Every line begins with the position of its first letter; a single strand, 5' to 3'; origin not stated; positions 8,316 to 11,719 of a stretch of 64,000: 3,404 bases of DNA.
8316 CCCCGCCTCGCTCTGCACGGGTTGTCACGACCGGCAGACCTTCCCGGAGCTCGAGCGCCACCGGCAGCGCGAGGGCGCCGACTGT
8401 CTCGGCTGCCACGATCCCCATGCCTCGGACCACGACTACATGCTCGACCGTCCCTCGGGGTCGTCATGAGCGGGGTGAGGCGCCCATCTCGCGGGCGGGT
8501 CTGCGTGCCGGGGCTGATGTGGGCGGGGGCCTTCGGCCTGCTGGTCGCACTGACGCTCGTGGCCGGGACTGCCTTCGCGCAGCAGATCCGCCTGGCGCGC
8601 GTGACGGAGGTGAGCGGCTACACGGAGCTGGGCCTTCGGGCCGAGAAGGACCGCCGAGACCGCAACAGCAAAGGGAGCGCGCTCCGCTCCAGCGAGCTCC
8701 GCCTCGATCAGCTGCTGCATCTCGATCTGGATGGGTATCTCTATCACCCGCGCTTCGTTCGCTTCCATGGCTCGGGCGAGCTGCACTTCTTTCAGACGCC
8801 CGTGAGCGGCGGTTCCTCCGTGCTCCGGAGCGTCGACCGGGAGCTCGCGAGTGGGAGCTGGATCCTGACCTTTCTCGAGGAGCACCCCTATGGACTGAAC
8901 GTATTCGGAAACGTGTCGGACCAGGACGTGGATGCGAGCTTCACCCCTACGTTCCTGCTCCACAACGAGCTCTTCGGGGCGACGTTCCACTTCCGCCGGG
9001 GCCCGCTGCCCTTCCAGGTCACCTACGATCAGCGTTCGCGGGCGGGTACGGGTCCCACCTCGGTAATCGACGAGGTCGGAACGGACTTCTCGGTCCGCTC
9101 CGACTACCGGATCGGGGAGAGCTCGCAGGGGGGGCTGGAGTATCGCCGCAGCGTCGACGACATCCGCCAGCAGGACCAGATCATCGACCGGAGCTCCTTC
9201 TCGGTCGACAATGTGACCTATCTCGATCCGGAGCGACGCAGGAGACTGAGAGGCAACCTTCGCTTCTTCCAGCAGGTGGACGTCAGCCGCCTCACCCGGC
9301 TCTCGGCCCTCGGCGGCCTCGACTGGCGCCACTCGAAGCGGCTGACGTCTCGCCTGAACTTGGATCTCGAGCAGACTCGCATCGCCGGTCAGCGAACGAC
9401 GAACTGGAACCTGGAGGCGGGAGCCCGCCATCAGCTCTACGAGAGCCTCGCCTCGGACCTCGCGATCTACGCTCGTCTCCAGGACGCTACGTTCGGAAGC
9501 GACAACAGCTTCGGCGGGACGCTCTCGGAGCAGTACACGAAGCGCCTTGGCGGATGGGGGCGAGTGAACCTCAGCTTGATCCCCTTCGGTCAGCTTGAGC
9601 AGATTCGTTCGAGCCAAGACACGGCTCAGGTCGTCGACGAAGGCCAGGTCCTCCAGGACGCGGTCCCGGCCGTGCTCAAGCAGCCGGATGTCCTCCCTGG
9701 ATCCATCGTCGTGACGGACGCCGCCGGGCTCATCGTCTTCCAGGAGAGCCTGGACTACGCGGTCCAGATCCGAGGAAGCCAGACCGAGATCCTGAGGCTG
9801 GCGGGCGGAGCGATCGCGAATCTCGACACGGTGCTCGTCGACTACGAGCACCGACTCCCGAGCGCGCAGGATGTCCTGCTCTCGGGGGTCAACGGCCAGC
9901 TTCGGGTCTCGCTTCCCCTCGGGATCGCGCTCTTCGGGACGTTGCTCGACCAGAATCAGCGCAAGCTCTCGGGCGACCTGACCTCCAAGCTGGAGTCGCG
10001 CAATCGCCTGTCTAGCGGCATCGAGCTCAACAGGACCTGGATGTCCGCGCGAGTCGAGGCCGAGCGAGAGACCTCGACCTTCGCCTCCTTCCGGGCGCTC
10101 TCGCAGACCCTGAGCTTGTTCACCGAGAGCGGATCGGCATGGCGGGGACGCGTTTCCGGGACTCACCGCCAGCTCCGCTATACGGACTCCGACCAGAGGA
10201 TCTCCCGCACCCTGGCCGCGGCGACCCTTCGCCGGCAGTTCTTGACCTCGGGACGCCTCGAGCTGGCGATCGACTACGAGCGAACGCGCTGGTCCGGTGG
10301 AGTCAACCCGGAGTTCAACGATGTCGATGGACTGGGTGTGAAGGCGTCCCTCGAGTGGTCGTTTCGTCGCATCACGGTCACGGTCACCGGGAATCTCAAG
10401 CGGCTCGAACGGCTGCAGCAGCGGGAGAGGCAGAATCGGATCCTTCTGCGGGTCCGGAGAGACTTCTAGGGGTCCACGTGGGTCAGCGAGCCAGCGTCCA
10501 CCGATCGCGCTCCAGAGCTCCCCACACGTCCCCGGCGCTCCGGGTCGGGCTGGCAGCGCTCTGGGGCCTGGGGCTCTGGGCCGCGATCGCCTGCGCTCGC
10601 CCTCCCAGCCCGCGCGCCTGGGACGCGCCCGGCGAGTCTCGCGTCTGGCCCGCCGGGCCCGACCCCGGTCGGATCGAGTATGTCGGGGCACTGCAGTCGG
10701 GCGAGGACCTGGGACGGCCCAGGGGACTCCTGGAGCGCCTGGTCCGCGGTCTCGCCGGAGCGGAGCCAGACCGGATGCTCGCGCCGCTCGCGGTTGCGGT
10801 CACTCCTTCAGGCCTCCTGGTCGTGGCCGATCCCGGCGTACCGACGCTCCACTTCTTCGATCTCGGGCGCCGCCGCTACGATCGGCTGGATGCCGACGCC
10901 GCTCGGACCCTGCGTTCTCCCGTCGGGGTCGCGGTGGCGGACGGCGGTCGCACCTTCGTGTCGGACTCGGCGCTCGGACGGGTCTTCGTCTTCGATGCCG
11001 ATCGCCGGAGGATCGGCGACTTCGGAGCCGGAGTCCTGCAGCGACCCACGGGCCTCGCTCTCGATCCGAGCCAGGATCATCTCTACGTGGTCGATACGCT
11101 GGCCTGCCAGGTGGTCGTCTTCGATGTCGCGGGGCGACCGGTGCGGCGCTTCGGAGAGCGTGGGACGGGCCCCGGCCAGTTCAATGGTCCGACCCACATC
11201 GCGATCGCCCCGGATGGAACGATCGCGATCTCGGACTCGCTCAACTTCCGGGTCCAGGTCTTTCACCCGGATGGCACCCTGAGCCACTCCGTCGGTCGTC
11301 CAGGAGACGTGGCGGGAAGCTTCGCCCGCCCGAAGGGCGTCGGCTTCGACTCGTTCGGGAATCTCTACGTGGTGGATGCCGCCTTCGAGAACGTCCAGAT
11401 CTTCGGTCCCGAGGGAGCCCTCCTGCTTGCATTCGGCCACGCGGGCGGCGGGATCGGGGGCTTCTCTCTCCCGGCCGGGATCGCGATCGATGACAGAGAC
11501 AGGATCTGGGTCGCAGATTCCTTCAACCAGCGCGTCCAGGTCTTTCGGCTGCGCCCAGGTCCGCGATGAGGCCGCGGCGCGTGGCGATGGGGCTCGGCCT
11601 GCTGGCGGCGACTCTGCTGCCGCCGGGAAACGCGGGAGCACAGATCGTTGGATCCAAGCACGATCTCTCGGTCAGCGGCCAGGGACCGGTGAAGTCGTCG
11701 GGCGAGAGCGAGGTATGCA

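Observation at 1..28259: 28-kb respiratory island: Ccm genes, about 60 haem c sites, three quinone-pool modules and two outer-membrane conduits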

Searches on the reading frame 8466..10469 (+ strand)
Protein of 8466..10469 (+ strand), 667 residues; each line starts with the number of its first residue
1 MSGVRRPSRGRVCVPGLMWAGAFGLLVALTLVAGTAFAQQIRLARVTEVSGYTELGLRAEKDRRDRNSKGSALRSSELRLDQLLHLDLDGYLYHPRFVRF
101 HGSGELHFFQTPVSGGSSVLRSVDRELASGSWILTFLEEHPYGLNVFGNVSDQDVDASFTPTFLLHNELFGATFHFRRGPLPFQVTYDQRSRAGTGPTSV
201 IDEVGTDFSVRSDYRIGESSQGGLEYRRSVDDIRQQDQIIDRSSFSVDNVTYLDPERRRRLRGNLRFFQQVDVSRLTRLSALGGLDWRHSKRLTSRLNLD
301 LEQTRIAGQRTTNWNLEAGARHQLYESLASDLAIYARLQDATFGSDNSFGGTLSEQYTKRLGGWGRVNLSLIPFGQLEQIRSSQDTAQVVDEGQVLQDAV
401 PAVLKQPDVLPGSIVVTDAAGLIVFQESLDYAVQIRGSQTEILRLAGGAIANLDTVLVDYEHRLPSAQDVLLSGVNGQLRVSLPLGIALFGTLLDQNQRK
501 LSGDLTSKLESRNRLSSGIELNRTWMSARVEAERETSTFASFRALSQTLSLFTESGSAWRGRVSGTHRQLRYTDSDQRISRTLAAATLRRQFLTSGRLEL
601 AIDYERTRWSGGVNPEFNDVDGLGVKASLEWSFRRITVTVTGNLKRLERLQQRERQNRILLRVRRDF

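Call 31: search_protein_families(library=ncbifam, proteins=[window:8466-10469:+], max_evalue=0.001)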
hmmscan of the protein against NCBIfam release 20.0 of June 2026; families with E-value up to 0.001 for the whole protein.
window:8466-10469:+ (667 aa): 0 families

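Call 46: find_homologous_proteins(query=window:8466-10469:+, max_evalue=0.001)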
Query window:8466-10469:+ (667 aa): 17 proteins with E <= 0.001 among 8000 candidates.
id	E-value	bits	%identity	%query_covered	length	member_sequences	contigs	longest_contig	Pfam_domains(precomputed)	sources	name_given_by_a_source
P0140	0.0e+0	1460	100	100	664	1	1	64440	-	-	-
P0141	2.0e-166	573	46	92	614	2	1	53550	-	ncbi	ncbi:MAG: hypothetical protein ACE5FG_08395 [Myxococcota bacterium]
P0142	1.9e-146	507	41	95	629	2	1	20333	-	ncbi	ncbi:MAG: hypothetical protein ACE5E4_10960 [Candidatus Binatia bacterium]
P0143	2.7e-113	398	36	94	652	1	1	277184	-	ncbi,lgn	-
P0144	6.1e-101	357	35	96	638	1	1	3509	-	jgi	-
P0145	3.7e-30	123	26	97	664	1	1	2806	-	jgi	jgi:hypothetical protein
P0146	2.1e-27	114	25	92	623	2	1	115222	-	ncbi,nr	ncbi:MAG: hypothetical protein GXP31_13650 [Kiritimatiellaeota bacterium]|nr:hypothetical protein [K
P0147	6.6e-24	103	24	100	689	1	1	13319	-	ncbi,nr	ncbi:MAG: hypothetical protein GY842_22410 [bacterium]|nr:hypothetical protein [bacterium]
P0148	8.0e-24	102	25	69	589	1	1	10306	PF27730.1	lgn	-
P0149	3.0e-22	97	24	74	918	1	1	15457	-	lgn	-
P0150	7.7e-22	96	24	76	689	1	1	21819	-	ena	-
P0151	5.0e-20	90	28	67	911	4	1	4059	-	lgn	-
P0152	1.9e-16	78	26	86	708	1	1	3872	-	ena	-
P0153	8.0e-16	76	25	88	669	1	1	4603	-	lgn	-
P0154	1.2e-15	75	23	88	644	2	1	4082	-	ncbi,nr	ncbi:MAG: hypothetical protein D6681_17760 [Calditrichaeota bacterium]|nr:MAG: hypothetical protein 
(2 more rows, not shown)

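Call 47: find_encoding_contigs(protein=P0142, flank=10000, max_places=2)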
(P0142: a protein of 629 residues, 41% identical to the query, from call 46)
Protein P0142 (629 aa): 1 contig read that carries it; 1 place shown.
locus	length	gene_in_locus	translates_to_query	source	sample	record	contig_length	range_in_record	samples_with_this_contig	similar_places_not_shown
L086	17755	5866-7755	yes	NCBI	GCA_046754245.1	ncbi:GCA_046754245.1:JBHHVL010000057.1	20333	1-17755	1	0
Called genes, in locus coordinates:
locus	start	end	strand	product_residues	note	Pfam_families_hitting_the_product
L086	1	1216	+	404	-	PF00526:Dicty_CTDC (faint)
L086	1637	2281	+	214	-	PF22113:Mtrc-MtrF_II-IV_dom (faint), PF14522:Cytochrome_C7 (faint), PF09699:Paired_CXXCH_1 (weak)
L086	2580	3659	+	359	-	PF17170:DUF5128 (faint), PF01436:NHL (faint), PF25021:TEN_NHL (faint), PF08450:SGL (faint), PF06739:SBBP (faint)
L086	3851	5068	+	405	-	PF02085:Cytochrom_CIII (faint), PF14522:Cytochrome_C7 (faint), PF14537:Cytochrom_c3_2 (faint), PF09699:Paired_CXXCH_1, PF22113:Mtrc-MtrF_II-IV_dom, PF09699:Paired_CXXCH_1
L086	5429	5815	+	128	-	PF14522:Cytochrome_C7 (faint), PF09699:Paired_CXXCH_1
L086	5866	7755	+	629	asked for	-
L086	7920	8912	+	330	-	PF25021:TEN_NHL (faint), PF01731:Arylesterase (faint), PF08450:SGL (faint), PF06739:SBBP (faint), PF17170:DUF5128 (faint), PF01436:NHL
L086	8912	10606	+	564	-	PF14537:Cytochrom_c3_2 (faint), PF14522:Cytochrome_C7 (faint), PF09699:Paired_CXXCH_1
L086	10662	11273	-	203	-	PF06490:FleQ (weak), PF00072:Response_reg, PF00196:GerE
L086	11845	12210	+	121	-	-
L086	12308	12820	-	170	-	-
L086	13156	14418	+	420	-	-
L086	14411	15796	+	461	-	PF00278:Orn_DAP_Arg_deC (weak), PF01168:Ala_racemase_N, PF02784:Orn_Arg_deC_N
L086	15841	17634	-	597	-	PF13948:DUF4215 (weak)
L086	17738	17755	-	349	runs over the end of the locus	-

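Call 48: find_encoding_contigs(protein=P0143, flank=10000, max_places=2)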
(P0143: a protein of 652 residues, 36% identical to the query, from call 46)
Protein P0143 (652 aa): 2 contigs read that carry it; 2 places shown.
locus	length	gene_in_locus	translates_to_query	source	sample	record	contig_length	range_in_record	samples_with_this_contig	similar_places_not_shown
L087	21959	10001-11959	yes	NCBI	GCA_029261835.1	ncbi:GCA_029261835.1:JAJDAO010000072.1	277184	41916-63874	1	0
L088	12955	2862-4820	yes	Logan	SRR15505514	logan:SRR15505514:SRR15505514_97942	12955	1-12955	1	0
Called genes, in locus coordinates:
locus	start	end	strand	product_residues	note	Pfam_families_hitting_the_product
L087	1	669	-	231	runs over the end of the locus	PF02798:GST_N, PF13417:GST_N_3, PF13409:GST_N_2, PF13410:GST_C_2 (weak)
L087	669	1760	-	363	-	-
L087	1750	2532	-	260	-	PF01578:Cytochrom_C_asm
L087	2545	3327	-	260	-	PF23441:SDR (weak), PF00106:adh_short, PF08659:KR, PF13561:adh_short_C2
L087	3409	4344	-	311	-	PF23213: (faint), PF23212:DUF7064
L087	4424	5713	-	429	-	PF00202:Aminotran_3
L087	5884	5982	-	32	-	-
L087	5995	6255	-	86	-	-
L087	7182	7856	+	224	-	PF14537:Cytochrom_c3_2 (faint), PF14522:Cytochrome_C7 (faint), PF09699:Paired_CXXCH_1 (faint)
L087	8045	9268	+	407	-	PF01436:NHL (faint), PF17170:DUF5128 (faint), PF25021:TEN_NHL (faint), PF06739:SBBP (faint)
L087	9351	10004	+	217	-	PF09699:Paired_CXXCH_1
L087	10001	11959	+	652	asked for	-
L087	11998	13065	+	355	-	-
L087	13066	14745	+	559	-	PF14522:Cytochrome_C7 (faint), PF14537:Cytochrom_c3_2 (faint), PF09699:Paired_CXXCH_1 (faint)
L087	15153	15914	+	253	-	PF14522:Cytochrome_C7 (faint), PF09699:Paired_CXXCH_1 (weak)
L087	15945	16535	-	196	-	PF11136:DUF2889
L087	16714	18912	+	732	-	PF04879:Molybdop_Fe4S4, PF00384:Molybdopterin, PF01568:Molydop_binding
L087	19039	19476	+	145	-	PF00903:Glyoxalase, PF13468:Glyoxalase_3, PF13669:Glyoxalase_4, PF18029:Glyoxalase_6 (weak)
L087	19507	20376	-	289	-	PF02754:CCG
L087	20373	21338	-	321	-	PF13085:Fer2_3, PF13187:Fer4_9 (faint), PF12838:Fer4_7 (weak), PF13183:Fer4_8, PF13237:Fer4_10, PF13534:Fer4_17 (weak)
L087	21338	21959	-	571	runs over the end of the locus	PF00890:FAD_binding_2, PF02910:Succ_DH_flav_C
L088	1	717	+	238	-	?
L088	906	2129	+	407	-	PF01436:NHL (faint), PF17170:DUF5128 (faint), PF25021:TEN_NHL (faint), PF06739:SBBP (faint)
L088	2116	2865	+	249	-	PF09699:Paired_CXXCH_1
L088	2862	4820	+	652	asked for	-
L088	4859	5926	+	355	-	-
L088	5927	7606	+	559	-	PF14522:Cytochrome_C7 (faint), PF14537:Cytochrom_c3_2 (faint), PF09699:Paired_CXXCH_1 (faint)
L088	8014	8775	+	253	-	PF14522:Cytochrome_C7 (faint), PF09699:Paired_CXXCH_1 (weak)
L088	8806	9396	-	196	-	PF11136:DUF2889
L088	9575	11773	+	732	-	PF04879:Molybdop_Fe4S4, PF00384:Molybdopterin, PF01568:Molydop_binding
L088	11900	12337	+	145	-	PF00903:Glyoxalase, PF13468:Glyoxalase_3, PF13669:Glyoxalase_4, PF18029:Glyoxalase_6 (weak)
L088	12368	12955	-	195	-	?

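Call 73: predict_structure(alignment_id=A1)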
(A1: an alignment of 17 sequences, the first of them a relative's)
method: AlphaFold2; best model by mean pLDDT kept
length: 664 residues; sequences in the alignment: 17
mean_pLDDT: 87.2   pTM: 0.71
mean pLDDT of the five models: 87.2, 85.1, 84.7, 82.2, 81.5
residues with pLDDT >= 90: 419; 70-90: 166; 50-70: 35; < 50: 44
segments of 3 or more residues with pLDDT < 50: 1-37, 112-118
pLDDT, mean of each block of 10 residues (from residue 1): 33 38 41 46 92 92 72 87 93 91 84 44 90 93 96 70 95 90 97 77 97 91 96 89 97 94 93 94 96 98 90 97 94 95 96 94 96 94 86 83 87 88 92 85 85 90 90 97 95 93 79 97 96 92 96 82 96 91 93 94 87 81 97 96 90 95 96
secondary structure, 60 per line:
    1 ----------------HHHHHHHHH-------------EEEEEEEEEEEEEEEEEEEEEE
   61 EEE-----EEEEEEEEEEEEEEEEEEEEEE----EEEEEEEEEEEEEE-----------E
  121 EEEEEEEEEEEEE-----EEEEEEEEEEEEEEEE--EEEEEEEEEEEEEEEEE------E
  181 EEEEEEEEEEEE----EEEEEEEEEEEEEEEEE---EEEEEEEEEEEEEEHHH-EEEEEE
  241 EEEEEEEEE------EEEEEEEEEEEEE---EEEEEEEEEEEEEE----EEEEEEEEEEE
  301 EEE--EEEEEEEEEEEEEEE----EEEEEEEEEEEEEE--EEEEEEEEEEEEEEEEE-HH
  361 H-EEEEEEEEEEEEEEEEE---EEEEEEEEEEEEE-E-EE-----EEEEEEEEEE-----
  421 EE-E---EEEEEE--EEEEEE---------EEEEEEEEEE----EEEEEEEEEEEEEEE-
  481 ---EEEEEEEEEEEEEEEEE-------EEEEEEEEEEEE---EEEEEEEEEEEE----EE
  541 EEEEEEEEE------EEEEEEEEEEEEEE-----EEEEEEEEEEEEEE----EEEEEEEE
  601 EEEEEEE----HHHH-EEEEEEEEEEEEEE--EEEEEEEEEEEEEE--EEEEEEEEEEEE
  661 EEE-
elements in order: H17-25 E39-63 E69-90 E95-108 E120-133 E139-154 E157-173 E180-192 E197-213 E217-230 E235-249 E256-268 E272-285 E290-303 E306-320 E325-338 E341-357 E363-379 E383-395 E406-415 E428-433 E436-441 E451-460 E465-479 E484-500 E508-519 E523-534 E539-549 E556-569 E575-588 E593-607 H612-615 E617-630 E633-646 E649-663

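Call 76: fold_search(model_id=the predicted structure, library=pdb)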
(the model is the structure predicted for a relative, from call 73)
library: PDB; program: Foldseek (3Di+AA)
matches with E <= 10: 811; with E <= 0.001: 320
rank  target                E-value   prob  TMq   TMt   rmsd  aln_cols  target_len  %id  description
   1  2hdf                  1.2e-09  1.00  0.30  0.32  13.5       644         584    9  Crystal structure of the Colicin I receptor Cir from E.coli (released 2007-05-08)
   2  9nn6_A                1.8e-09  1.00  0.31  0.32  14.3       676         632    9  E. coli Cir in Complex with the RBD of Microcin V (released 2025-09-24)
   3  9i98_A                9.9e-09  1.00  0.34  0.39  14.7       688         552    9  Cryo-EM structure of Shigella flexneri LptDE bound by a Bicyclic peptide molecule (Compound 13) (released 2025-10-15)
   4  2hdi_A                2.9e-08  1.00  0.29  0.31  13.8       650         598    9  Crystal structure of the Colicin I receptor Cir from E.coli in complex with receptor binding domain of Colicin Ia. (released 2007-05-08)
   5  5fp2_B                4.5e-08  1.00  0.28  0.31  13.0       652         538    9  Crystal structure of the siderophore receptor PirA from Pseudomonas aeruginosa (released 2015-12-09)
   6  9fw9_D                4.9e-08  1.00  0.27  0.27  18.8       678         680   10  Cryo-EM structure of the type 1 pilus assembly platform as part of the FimA-bound chaperone-usher pilus complex (FimDH (released 2025-06-04)
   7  6h7f_A                5.2e-08  1.00  0.29  0.29  18.6       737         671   11  Crystal structure of BauA, the Ferric preacinetobactin receptor from Acinetobacter baumannii in complex with Fe3+-Prea (released 2018-10-10)
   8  9i92_A                1.0e-07  1.00  0.35  0.40  17.1       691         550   11  Cryo-EM structure of Shigella flexneri LptDE bound by a Bicyclic peptide molecule (Compound 1) (released 2025-10-15)
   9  6h7v_A                1.5e-07  1.00  0.30  0.29  18.5       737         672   11  Crystal structure of BauA, the Ferric preacinetobactin receptor from Acinetobacter baumannii (released 2018-10-10)
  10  6i2j                  1.6e-07  1.00  0.27  0.26  15.5       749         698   11  Crystal structure of the ferric enterobactin receptor mutant (Q482A) from Pseudomonas aeruginosa (PfeA) in complex with  (released 2019-01-16)
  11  5fp2_A                1.8e-07  1.00  0.27  0.33  10.9       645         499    9  Crystal structure of the siderophore receptor PirA from Pseudomonas aeruginosa (released 2015-12-09)
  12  6r1f                  1.8e-07  1.00  0.25  0.25  16.6       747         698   10  Crystal structure of the ferric enterobactin receptor mutant R480A from Pseudomonas aeruginosa (PfeA) in complex with en (released 2019-04-10)
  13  4rdt_A                1.9e-07  1.00  0.27  0.28  16.1       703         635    9  Structure of the bacterial Zn-transporter ZnuD from Neisseria meningitidis (flexible conformation bound to a zinc ion) (released 2015-08-19)
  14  9rpw_D                2.0e-07  1.00  0.36  0.40  14.5       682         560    9  Cryo-EM structure of Shigella flexneri LptDE dimer: closed-state unbound and open-state bound by Oekolampad phage RBP (released 2025-12-10)
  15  5iv8_A                2.2e-07  1.00  0.34  0.38  14.3       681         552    8  The LPS Transporter LptDE from Klebsiella pneumoniae, core complex (released 2016-05-18)
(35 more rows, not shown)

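Call 97: find_encoding_contigs(protein=P0141, flank=10000, max_places=2)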
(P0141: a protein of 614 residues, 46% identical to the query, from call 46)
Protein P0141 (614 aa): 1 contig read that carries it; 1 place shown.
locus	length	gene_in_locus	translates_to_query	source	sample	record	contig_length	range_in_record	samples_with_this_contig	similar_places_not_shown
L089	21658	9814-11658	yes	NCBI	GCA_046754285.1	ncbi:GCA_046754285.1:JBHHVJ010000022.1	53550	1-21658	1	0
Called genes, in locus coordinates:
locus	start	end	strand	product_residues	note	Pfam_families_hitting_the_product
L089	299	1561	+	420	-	PF02515:CoA_transf_3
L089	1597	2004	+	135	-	PF13411:MerR_1, PF00376:MerR, PF09278:MerR-DNA-bind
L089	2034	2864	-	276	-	PF05721:PhyH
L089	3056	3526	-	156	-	PF13577:SnoaL_4, PF12680:SnoaL_2 (weak)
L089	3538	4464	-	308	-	PF00296:Bac_luciferase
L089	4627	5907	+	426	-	PF00285:Citrate_synt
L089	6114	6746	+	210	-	PF14522:Cytochrome_C7 (faint), PF09699:Paired_CXXCH_1 (weak)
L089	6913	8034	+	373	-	PF01436:NHL (faint), PF08450:SGL (faint), PF06739:SBBP (faint), PF25021:TEN_NHL (faint), PF17170:DUF5128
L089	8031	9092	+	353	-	PF14522:Cytochrome_C7 (faint), PF14537:Cytochrom_c3_2 (faint), PF22113:Mtrc-MtrF_II-IV_dom (faint), PF09699:Paired_CXXCH_1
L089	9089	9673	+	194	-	PF02085:Cytochrom_CIII, PF14522:Cytochrome_C7 (faint), PF09699:Paired_CXXCH_1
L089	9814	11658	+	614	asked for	-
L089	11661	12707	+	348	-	PF25021:TEN_NHL (faint), PF01436:NHL (faint), PF08450:SGL (faint), PF17170:DUF5128 (weak)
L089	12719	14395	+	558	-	PF14522:Cytochrome_C7 (faint), PF14537:Cytochrom_c3_2 (faint), PF09699:Paired_CXXCH_1 (weak)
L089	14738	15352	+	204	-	PF14522:Cytochrome_C7 (faint)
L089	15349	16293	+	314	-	PF12838:Fer4_7, PF13247:Fer4_11, PF13187:Fer4_9 (weak), PF00037:Fer4, PF12797:Fer4_2 (weak), PF13237:Fer4_10, PF12838:Fer4_7, PF13247:Fer4_11, +6 more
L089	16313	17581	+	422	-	PF03916:NrfD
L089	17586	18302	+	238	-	PF14522:Cytochrome_C7 (faint), PF22113:Mtrc-MtrF_II-IV_dom, PF13435:Cytochrome_C554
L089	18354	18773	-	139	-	PF01814:Hemerythrin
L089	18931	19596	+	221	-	PF00027:cNMP_binding, PF13545:HTH_Crp_2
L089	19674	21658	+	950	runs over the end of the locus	PF00384:Molybdopterin, PF01568:Molydop_binding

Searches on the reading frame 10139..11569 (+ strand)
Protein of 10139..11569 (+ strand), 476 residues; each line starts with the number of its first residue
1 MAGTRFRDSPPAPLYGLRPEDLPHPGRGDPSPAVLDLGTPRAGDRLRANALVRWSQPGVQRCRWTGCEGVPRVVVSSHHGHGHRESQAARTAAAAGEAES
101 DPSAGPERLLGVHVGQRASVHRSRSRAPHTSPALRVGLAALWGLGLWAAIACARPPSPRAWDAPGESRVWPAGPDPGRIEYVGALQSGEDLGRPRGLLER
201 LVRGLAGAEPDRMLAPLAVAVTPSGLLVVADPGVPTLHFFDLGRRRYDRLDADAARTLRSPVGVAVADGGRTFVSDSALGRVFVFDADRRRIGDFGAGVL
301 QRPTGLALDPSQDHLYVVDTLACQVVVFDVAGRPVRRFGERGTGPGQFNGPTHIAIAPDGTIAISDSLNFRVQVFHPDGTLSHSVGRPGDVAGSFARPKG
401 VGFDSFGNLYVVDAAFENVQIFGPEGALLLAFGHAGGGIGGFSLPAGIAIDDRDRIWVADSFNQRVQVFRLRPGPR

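Call 8: search_protein_families(library=pfam, proteins=[window:10139-11569:+], max_evalue=0.01)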
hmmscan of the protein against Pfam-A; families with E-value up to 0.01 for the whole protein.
window:10139-11569:+ (476 aa): 6 families
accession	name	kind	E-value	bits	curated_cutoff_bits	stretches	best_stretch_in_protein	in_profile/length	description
PF01436.27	NHL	-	4.2e-28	96.4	20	3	442-469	1-28/28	NHL repeat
PF17170.10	DUF5128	-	5.5e-13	49.2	22.9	1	312-369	53-111/321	6-bladed beta-propeller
PF25021.1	TEN_NHL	-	1.5e-07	31.2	27.1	0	347-373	328-354/357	Teneurin NHL domain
PF08450.18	SGL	-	3.5e-07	30.5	26.3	1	280-390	115-225/246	SMP-30/Gluconolactonase/LRE-like region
PF01731.26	Arylesterase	-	0.00066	20.3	21.3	0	300-330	53-83/86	Arylesterase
PF06739.17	SBBP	-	0.0033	17.8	20.5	0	398-412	15-29/38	Beta-propeller repeat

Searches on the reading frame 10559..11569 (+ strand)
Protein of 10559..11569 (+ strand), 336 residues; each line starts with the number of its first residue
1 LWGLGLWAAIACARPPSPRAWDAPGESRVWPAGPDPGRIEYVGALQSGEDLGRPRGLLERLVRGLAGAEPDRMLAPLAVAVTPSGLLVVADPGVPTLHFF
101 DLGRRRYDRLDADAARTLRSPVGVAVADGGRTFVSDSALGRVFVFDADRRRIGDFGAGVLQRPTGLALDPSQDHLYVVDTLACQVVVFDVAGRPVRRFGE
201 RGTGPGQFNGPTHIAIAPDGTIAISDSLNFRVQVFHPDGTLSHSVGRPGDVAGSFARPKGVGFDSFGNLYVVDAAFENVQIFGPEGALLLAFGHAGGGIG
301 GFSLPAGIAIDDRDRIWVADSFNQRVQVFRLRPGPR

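Call 31: search_protein_families(library=ncbifam, proteins=[window:10559-11569:+], max_evalue=0.001)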
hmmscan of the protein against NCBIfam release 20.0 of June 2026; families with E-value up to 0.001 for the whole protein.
window:10559-11569:+ (336 aa): 2 families
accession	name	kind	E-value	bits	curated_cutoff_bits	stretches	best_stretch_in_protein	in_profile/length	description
NF035926.1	scyF_NHL_VPEP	equivalog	1.8e-66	224.9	350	3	162-293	153-284/376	scytonemin biosynthesis PEP-CTERM protein ScyF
NF033206.1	ScyE_fam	subfamily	1.8e-08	34.3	80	0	211-324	208-325/333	ScyD/ScyE family protein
